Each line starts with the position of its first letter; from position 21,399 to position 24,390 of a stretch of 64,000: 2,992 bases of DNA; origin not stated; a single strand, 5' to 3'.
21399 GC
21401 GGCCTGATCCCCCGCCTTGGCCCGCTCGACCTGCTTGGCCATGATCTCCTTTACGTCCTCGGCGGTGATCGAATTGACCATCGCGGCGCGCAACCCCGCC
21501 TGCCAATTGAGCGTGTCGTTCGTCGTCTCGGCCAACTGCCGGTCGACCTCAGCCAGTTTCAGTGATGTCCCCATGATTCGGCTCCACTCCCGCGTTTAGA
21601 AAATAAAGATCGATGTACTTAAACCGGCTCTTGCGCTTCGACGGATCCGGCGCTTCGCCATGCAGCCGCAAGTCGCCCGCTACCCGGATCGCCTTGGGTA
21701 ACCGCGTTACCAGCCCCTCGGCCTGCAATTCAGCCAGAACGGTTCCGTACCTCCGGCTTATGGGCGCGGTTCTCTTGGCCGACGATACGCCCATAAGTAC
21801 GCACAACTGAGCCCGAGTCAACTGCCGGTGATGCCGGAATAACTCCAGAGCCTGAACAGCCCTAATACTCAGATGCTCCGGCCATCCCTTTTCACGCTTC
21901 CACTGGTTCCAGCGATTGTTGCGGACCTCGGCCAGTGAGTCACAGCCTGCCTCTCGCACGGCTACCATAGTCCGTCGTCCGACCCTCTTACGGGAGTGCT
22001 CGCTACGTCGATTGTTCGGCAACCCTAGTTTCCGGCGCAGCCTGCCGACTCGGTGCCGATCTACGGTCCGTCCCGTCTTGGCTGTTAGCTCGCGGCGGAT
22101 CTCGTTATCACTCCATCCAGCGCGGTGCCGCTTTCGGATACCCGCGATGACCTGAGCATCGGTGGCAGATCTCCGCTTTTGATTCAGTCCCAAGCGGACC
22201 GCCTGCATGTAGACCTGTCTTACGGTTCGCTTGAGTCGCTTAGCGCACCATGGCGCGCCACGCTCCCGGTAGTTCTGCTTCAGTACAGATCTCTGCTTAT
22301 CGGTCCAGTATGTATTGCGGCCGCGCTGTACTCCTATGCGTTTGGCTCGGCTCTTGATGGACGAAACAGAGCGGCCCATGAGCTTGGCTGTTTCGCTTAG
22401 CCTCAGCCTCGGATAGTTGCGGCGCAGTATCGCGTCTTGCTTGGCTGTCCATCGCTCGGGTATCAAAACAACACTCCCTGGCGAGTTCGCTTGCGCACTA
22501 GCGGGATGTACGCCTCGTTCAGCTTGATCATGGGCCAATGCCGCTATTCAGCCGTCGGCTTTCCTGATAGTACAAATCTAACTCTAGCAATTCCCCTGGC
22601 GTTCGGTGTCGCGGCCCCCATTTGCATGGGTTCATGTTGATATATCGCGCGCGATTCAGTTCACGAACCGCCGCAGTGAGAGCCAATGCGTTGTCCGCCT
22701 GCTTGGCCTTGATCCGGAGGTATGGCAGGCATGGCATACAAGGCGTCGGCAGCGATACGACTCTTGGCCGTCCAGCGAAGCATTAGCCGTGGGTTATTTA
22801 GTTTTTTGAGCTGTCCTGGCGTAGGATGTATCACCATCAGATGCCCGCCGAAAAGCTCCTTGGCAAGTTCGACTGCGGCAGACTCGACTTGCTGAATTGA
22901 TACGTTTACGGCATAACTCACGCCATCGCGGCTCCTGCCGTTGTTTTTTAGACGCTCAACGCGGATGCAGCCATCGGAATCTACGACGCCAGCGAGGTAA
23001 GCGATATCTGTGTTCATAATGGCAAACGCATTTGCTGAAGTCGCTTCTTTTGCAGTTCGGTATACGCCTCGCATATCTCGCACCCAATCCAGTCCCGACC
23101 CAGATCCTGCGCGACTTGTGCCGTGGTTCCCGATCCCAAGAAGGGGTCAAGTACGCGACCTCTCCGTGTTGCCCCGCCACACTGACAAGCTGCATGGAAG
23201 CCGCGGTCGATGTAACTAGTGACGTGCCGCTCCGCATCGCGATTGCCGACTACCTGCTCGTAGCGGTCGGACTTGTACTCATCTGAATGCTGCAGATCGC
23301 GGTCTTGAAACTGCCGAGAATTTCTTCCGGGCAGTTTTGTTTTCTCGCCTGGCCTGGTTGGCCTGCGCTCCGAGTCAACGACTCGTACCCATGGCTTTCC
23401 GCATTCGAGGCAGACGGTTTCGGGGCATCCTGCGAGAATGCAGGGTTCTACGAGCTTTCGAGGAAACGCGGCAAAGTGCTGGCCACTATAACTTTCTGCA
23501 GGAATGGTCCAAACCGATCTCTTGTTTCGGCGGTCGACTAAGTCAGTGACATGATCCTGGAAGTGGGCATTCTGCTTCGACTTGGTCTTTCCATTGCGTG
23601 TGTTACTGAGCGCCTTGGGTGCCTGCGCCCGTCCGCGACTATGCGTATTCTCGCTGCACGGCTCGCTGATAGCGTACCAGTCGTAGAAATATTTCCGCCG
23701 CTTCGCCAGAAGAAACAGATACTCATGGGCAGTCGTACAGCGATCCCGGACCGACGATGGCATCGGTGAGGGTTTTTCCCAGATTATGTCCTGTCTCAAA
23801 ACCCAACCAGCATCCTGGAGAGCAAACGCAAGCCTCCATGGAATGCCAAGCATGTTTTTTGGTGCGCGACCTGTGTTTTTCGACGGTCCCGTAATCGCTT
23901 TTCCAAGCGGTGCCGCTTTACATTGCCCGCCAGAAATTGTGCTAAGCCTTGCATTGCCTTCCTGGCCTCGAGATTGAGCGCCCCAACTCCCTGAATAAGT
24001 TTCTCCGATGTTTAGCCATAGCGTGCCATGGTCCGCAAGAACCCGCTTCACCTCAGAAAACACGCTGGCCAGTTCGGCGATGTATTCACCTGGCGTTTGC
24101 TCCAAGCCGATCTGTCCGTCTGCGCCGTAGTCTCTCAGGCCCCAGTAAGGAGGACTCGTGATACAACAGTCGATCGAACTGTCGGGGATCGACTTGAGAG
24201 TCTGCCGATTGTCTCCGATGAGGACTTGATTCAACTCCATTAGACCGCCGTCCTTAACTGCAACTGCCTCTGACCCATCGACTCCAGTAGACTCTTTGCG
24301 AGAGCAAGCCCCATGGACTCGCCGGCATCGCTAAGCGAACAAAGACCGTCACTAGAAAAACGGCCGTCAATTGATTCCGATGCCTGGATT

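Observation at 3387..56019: Fourteen copies of a fixed-spacing promoter-like motif GCGACA-N18-GTC, all co-oriented with the genes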

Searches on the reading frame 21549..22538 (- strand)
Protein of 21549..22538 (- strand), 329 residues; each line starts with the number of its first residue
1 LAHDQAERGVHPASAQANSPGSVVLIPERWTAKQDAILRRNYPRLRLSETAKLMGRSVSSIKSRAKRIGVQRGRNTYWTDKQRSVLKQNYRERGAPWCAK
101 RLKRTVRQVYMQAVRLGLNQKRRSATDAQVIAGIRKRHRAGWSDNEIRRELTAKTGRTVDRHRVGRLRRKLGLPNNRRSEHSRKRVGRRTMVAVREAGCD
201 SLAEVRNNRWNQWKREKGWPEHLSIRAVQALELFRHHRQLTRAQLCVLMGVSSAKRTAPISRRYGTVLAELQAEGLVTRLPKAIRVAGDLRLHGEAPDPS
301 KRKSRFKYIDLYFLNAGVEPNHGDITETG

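Call 19: search_protein_families(library=ncbifam, proteins=[window:21549-22538:-], max_evalue=0.01)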
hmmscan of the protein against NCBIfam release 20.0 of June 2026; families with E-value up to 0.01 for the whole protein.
window:21549-22538:- (329 aa): 0 families

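Call 53: search_protein_families(library=phrogs, proteins=[window:21549-22538:-], max_evalue=0.001)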
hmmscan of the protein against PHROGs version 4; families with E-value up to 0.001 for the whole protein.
window:21549-22538:- (329 aa): 2 families
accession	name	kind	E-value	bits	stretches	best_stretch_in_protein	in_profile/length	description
phrog_323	-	transcription regulation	6.6e-14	53.2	2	28-90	95-161/319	transcriptional regulator, D5-like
phrog_1891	-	DNA, RNA and nucleotide metabolism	1.7e-06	28.6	1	30-123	4-97/255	HNH endonuclease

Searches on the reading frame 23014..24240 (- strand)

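Call 14: search_protein_families(library=phrogs, proteins=[window:23014-24240:-], max_evalue=0.001)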
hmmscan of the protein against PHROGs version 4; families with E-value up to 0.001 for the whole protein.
window:23014-24240:- (408 aa): 9 families
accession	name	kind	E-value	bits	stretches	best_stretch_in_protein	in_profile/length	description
phrog_67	-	other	1.5e-63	217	1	1-406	121-348/743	DNA methyltransferase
phrog_498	-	other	1.5e-14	54.5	1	359-404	378-423/633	DNA methyltransferase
phrog_3008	-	other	7e-12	46.1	1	361-404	171-214/244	DNA methyltransferase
phrog_12517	-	unknown function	1.7e-11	44.8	1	6-80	162-236/316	-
phrog_6025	-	other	8e-09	36.4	1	6-165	14-119/192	DNA methyltransferase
phrog_18146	-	other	4e-07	30.3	0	360-390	70-100/452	DNA methyltransferase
phrog_8769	-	other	0.0002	22.2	1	361-404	13-56/71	methyltransferase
phrog_18293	-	other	0.00032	21.6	1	362-404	68-110/119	methyltransferase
phrog_6952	-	other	0.00095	20.1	0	360-402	133-176/181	DNA methyltransferase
